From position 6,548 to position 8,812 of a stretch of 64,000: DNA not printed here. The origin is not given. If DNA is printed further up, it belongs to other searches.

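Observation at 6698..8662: Single polypeptide fusing a GT32-like DXD domain to a GT10 fucosyltransferase domain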

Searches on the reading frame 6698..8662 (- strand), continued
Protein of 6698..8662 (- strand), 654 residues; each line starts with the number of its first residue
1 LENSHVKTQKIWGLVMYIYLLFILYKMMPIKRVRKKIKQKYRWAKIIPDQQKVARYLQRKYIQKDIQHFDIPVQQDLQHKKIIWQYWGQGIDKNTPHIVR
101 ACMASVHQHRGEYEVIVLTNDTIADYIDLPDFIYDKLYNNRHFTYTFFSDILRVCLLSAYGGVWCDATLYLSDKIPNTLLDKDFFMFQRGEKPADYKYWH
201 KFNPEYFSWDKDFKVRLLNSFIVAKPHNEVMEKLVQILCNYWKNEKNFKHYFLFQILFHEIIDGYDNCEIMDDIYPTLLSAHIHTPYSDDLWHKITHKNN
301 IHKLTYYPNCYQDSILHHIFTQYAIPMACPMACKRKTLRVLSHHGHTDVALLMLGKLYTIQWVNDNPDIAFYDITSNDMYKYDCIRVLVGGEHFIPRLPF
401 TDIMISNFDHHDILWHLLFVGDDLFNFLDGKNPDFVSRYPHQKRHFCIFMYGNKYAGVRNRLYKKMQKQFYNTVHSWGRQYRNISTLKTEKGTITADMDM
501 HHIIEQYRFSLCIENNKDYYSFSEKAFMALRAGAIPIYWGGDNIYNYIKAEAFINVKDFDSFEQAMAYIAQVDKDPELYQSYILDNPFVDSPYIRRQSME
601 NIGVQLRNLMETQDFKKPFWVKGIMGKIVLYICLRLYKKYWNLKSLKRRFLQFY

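Call 39: search_protein_families(library=pfam, proteins=[P0236, P0243, P0175, P0177, P0189, P0192, P0196, P0231, P0279, P0002], max_evalue=0.001)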
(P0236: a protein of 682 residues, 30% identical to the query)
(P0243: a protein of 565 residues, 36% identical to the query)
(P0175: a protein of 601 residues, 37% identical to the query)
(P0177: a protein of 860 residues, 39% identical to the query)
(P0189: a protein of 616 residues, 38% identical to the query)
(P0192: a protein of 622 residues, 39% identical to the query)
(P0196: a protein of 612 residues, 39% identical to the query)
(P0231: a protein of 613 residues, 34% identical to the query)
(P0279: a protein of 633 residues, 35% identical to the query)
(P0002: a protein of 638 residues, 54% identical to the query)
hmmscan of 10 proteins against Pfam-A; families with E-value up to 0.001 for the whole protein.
P0236 (682 aa): 2 families
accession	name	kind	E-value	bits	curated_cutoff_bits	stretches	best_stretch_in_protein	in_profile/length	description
PF00852.26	Glyco_transf_10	-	8.3e-43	146.6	23.9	2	465-604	2-136/182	Glycosyltransferase family 10 (fucosyltransferase) C-term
PF18025.7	FucT_N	-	4.1e-33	114.1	27.2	2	8-99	2-90/91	Alpha-(1,3)-fucosyltransferase FucT N-terminal domain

P0243 (565 aa): 2 families
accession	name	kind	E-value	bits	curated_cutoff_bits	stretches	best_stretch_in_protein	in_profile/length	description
PF05704.18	Caps_synth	-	4.5e-91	305.5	24.5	2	22-263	31-271/278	Capsular polysaccharide synthesis protein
PF04488.21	Gly_transf_sug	-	5.7e-10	40.2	23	1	56-130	4-84/93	Glycosyltransferase sugar-binding region containing DXD motif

P0175 (601 aa): 3 families
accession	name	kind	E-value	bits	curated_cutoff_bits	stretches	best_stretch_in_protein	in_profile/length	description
PF09612.15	HtrL_YibB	-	2.3e-61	208.2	24.1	1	2-262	1-263/267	Bacterial protein of unknown function (HtrL_YibB)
PF05704.18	Caps_synth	-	1.2e-58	199.2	24.5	1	353-582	47-262/278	Capsular polysaccharide synthesis protein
PF04488.21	Gly_transf_sug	-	9.7e-05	23.4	23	1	370-453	2-87/93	Glycosyltransferase sugar-binding region containing DXD motif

P0177 (860 aa): 9 families
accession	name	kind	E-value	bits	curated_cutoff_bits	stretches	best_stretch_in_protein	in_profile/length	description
PF05704.18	Caps_synth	-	5.7e-64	216.6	24.5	1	294-568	13-270/278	Capsular polysaccharide synthesis protein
PF01755.23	Glyco_transf_25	-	1.9e-26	93.6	24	1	7-129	3-126/199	Glycosyltransferase family 25 (LPS biosynthesis protein)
PF13489.12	Methyltransf_23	-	1e-15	58.3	27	1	687-823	20-162/164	Methyltransferase domain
PF08242.18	Methyltransf_12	-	1.1e-08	36.1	30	1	694-778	1-98/98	Methyltransferase domain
PF08241.18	Methyltransf_11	-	2.8e-08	34.7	21.2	1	694-780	1-95/95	Methyltransferase domain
PF13649.12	Methyltransf_25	-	1.5e-05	26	27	1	694-774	2-95/97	Methyltransferase domain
PF13847.12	Methyltransf_31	-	1.5e-05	25.2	27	1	692-801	6-121/145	Methyltransferase domain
PF04488.21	Gly_transf_sug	-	6.1e-05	24.1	23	1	381-425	45-83/93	Glycosyltransferase sugar-binding region containing DXD motif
PF05219.18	DREV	-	8.7e-05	22.2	26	1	687-783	92-189/265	DREV methyltransferase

P0189 (616 aa): 7 families
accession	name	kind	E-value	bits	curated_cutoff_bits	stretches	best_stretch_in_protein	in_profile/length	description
PF05704.18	Caps_synth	-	1.1e-65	222.2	24.5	1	326-606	7-277/278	Capsular polysaccharide synthesis protein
PF07719.23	TPR_2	-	1.8e-10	40.6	27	0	49-79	3-33/34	Tetratricopeptide repeat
PF04488.21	Gly_transf_sug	-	3.2e-07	31.4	23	1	384-469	3-92/93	Glycosyltransferase sugar-binding region containing DXD motif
PF13181.12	TPR_8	-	1.5e-06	28.3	25.7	0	49-79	3-33/34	Tetratricopeptide repeat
PF13428.12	TPR_14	-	1.4e-05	25.8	23.5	0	119-157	5-43/44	Tetratricopeptide repeat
PF13174.12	TPR_6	-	3.2e-05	24.7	26.3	0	119-147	4-32/33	Tetratricopeptide repeat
PF00515.34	TPR_1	-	0.00036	20.7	27.8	0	53-79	7-33/34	Tetratricopeptide repeat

P0192 (622 aa): 3 families
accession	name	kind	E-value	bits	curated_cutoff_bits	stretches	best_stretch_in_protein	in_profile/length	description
PF05704.18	Caps_synth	-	3.8e-68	230.3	24.5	1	32-319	6-278/278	Capsular polysaccharide synthesis protein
PF09612.15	HtrL_YibB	-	5.3e-54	184.1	24.1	1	347-616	2-265/267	Bacterial protein of unknown function (HtrL_YibB)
PF04488.21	Gly_transf_sug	-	1.6e-06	29.2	23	1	91-171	2-86/93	Glycosyltransferase sugar-binding region containing DXD motif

P0196 (612 aa): 3 families
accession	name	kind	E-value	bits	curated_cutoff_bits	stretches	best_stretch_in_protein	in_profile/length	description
PF05704.18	Caps_synth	-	8.6e-64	216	24.5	1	316-587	6-262/278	Capsular polysaccharide synthesis protein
PF03414.19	Glyco_transf_6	-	9.3e-28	97.3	25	1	5-220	71-285/313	Glycosyltransferase family 6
PF04488.21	Gly_transf_sug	-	9.8e-05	23.4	23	1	379-452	5-82/93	Glycosyltransferase sugar-binding region containing DXD motif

P0231 (613 aa): 5 families
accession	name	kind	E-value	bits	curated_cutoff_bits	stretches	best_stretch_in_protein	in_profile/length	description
PF05704.18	Caps_synth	-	2.7e-55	188.2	24.5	1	349-609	32-276/278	Capsular polysaccharide synthesis protein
PF00535.33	Glycos_transf_2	-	9.4e-35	120.5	23.3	1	3-120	1-121/168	Glycosyl transferase family 2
PF13641.12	Glyco_tranf_2_3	-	5.9e-13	49.8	27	1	2-107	3-114/230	Glycosyltransferase like family 2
PF10111.15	Glyco_tranf_2_2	-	8.9e-13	48.8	27.3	1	3-127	1-136/276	Glycosyltransferase like family 2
PF13704.12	Glyco_tranf_2_4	-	0.00036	21.4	27.5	1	12-92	4-84/98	Glycosyl transferase family 2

P0279 (633 aa): 2 families
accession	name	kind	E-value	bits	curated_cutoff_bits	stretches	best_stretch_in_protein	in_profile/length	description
PF05704.18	Caps_synth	-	4.2e-66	223.6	24.5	1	359-630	24-278/278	Capsular polysaccharide synthesis protein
PF04488.21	Gly_transf_sug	-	5.5e-07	30.6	23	1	397-480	3-89/93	Glycosyltransferase sugar-binding region containing DXD motif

P0002 (638 aa): 2 families
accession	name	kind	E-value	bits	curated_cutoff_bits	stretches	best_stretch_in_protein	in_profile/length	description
PF05704.18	Caps_synth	-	2.2e-71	240.9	24.5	1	24-310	6-275/278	Capsular polysaccharide synthesis protein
PF04488.21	Gly_transf_sug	-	1.5e-06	29.2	23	1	83-162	3-85/93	Glycosyltransferase sugar-binding region containing DXD motif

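Call 44: find_related_loci(query=P0001, collection=metagenome_contigs, flank=6000)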
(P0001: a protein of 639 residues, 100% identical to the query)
Query P0001 (639 aa) in metagenome_contigs; peptide patterns used: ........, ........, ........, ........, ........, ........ (x = any residue, [..] = any of these).
96 stretches matched a pattern; 52 encode a relative of the query (tblastn E <= 1e-3); 52 distinct loci.
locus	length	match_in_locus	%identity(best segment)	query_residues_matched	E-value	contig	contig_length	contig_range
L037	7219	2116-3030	41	9-310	6e-69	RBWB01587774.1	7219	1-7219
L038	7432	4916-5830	41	9-310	3e-68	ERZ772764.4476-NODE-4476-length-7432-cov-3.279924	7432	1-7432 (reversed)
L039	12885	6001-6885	41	11-292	8e-64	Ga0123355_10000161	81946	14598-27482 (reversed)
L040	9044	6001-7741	43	20-291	5e-64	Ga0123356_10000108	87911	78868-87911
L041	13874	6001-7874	41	8-302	2e-62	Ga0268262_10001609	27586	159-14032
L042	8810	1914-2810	42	3-292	2e-62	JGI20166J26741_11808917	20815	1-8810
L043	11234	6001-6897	42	3-292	2e-62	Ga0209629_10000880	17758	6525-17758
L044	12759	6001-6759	44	57-304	1e-61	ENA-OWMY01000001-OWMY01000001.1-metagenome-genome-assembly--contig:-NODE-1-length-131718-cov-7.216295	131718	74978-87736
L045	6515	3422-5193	42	24-292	2e-60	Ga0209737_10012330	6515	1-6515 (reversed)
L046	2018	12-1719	39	10-292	3e-60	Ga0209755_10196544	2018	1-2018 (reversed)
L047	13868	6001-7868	43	5-291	1e-58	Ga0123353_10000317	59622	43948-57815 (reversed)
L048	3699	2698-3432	43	46-291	6e-58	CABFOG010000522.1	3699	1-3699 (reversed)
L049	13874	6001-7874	39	5-292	2e-56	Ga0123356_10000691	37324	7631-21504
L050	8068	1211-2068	37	11-291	7e-56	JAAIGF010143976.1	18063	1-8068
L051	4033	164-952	39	32-290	1e-55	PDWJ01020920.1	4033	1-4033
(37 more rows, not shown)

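Call 47: predict_structure(alignment_id=A2)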
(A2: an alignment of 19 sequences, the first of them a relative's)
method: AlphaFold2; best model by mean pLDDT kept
length: 639 residues; sequences in the alignment: 19
mean_pLDDT: 77.8   pTM: 0.53
mean pLDDT of the five models: 77.8, 77.7, 76.8, 75.6, 75.1
residues with pLDDT >= 90: 281; 70-90: 175; 50-70: 95; < 50: 88
segments of 3 or more residues with pLDDT < 50: 311-389, 391-393
pLDDT, mean of each block of 10 residues (from residue 1): 61 72 79 92 90 95 91 87 90 96 96 97 93 95 97 96 93 92 90 91 94 93 96 88 82 79 90 91 93 61 68 36 27 30 31 30 34 38 44 55 66 77 73 79 85 93 86 89 87 90 65 90 89 93 95 96 91 86 70 61 57 72 77 61
secondary structure, 60 per line:
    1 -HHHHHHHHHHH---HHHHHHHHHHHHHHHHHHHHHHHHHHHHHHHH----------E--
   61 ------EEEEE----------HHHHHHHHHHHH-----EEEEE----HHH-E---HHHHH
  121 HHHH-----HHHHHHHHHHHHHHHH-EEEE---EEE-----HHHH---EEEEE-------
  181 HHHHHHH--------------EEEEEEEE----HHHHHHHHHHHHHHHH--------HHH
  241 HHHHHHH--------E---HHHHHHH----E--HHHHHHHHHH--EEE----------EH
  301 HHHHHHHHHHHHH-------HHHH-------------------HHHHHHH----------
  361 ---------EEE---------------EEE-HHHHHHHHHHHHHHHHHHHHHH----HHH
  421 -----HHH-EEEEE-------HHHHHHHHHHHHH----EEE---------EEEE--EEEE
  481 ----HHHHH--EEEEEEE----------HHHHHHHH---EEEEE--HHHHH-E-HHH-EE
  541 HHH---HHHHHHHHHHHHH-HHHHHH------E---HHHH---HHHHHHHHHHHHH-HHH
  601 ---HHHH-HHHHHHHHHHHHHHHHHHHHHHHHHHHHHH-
elements in order: H2-12 H16-47 E67-71 H82-93 E99-103 H116-124 H130-145 E147-150 E154-156 H162-165 E169-173 H181-187 E202-209 H214-229 H238-247 H260-266 H274-283 E286-288 H300-313 H321-324 H344-350 E370-372 E388-390 H392-413 E430-434 H442-454 E459-461 E471-474 E477-480 H485-489 E492-498 H509-516 E520-524 H527-531 H547-559 H561-566 H577-580 H584-596 H604-607 H609-638

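Call 49: fold_search(model_id=the predicted structure, library=pdb)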
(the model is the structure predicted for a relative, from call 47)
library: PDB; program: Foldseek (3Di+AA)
matches with E <= 10: 783; with E <= 0.001: 32
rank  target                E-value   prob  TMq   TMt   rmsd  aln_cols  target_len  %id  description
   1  2nzx_C                7.8e-11  1.00  0.24  0.43   4.9       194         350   23  Crystal Structure of alpha1,3-Fucosyltransferase with GDP (released 2007-01-23)
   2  2nzw_A                1.1e-10  1.00  0.24  0.43   5.5       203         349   23  Crystal Structure of alpha1,3-Fucosyltransferase (released 2007-01-23)
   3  2nzw_B                2.4e-10  1.00  0.23  0.43   8.6       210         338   22  Crystal Structure of alpha1,3-Fucosyltransferase (released 2007-01-23)
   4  2nzw_C                2.4e-10  1.00  0.24  0.43   8.8       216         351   21  Crystal Structure of alpha1,3-Fucosyltransferase (released 2007-01-23)
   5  2nzy_A                4.6e-10  1.00  0.24  0.43   5.3       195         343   23  Crystal Structure of alpha1,3-Fucosyltransferase with GDP-fucose (released 2007-01-23)
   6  2nzx_A                8.1e-10  1.00  0.24  0.44   4.9       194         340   23  Crystal Structure of alpha1,3-Fucosyltransferase with GDP (released 2007-01-23)
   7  7yro_H                7.9e-09  1.00  0.22  0.40   5.0       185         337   21  Crystal structure of mango fucosyltransferase 13 (released 2023-08-16)
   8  7yro_G                9.3e-09  1.00  0.23  0.41   4.0       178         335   21  Crystal structure of mango fucosyltransferase 13 (released 2023-08-16)
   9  7yro_B                1.0e-08  1.00  0.22  0.41   4.2       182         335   21  Crystal structure of mango fucosyltransferase 13 (released 2023-08-16)
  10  7yro_A                1.0e-08  1.00  0.22  0.41   5.8       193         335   21  Crystal structure of mango fucosyltransferase 13 (released 2023-08-16)
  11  7yro_C                1.1e-08  1.00  0.23  0.42   3.9       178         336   21  Crystal structure of mango fucosyltransferase 13 (released 2023-08-16)
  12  7yro_D                2.1e-08  1.00  0.22  0.40   4.2       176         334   22  Crystal structure of mango fucosyltransferase 13 (released 2023-08-16)
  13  7yro_F                2.1e-08  1.00  0.22  0.41   5.7       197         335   20  Crystal structure of mango fucosyltransferase 13 (released 2023-08-16)
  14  7yro_E                2.4e-08  1.00  0.22  0.40   4.6       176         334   22  Crystal structure of mango fucosyltransferase 13 (released 2023-08-16)
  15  5zoi_A                4.9e-08  1.00  0.24  0.43   9.4       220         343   20  Crystal Structure of alpha1,3-Fucosyltransferase (released 2019-06-26)
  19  9n3s_A                8.7e-06  1.00  0.17  0.28   8.4       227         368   17  Crystal structure of the fungal mannosyltransferase Och1 reveals active site primed for N-glycan binding (released 2025-08-13)
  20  9n3s_B                9.2e-06  1.00  0.17  0.28   7.3       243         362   16  Crystal structure of the fungal mannosyltransferase Och1 reveals active site primed for N-glycan binding (released 2025-08-13)
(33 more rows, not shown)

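Call 66: find_encoding_contigs(protein=P0002, flank=8000, max_places=2)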
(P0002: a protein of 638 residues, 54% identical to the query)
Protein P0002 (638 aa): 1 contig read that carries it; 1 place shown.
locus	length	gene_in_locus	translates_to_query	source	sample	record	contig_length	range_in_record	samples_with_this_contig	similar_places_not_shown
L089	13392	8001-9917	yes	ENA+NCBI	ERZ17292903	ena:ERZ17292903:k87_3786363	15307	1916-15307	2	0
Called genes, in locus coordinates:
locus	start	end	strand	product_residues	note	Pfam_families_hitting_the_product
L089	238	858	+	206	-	-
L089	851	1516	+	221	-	PF00702:Hydrolase, PF13419:HAD_2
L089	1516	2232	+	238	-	PF00483:NTP_transferase (weak), PF01128:IspD (weak)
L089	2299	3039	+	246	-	PF00483:NTP_transferase, PF12804:NTP_transf_3 (weak)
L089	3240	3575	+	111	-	-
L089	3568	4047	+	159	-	-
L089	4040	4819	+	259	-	PF00132:Hexapep (faint), PF14602:Hexapep_2 (faint)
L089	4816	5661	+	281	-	PF05050:Methyltransf_21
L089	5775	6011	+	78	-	-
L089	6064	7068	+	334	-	-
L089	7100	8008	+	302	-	-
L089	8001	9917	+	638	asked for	PF05704:Caps_synth, PF04488:Gly_transf_sug (weak)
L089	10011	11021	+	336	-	PF00535:Glycos_transf_2, PF10111:Glyco_tranf_2_2, PF13641:Glyco_tranf_2_3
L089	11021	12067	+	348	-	PF00535:Glycos_transf_2, PF10111:Glyco_tranf_2_2, PF13641:Glyco_tranf_2_3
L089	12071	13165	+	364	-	PF07507:WavE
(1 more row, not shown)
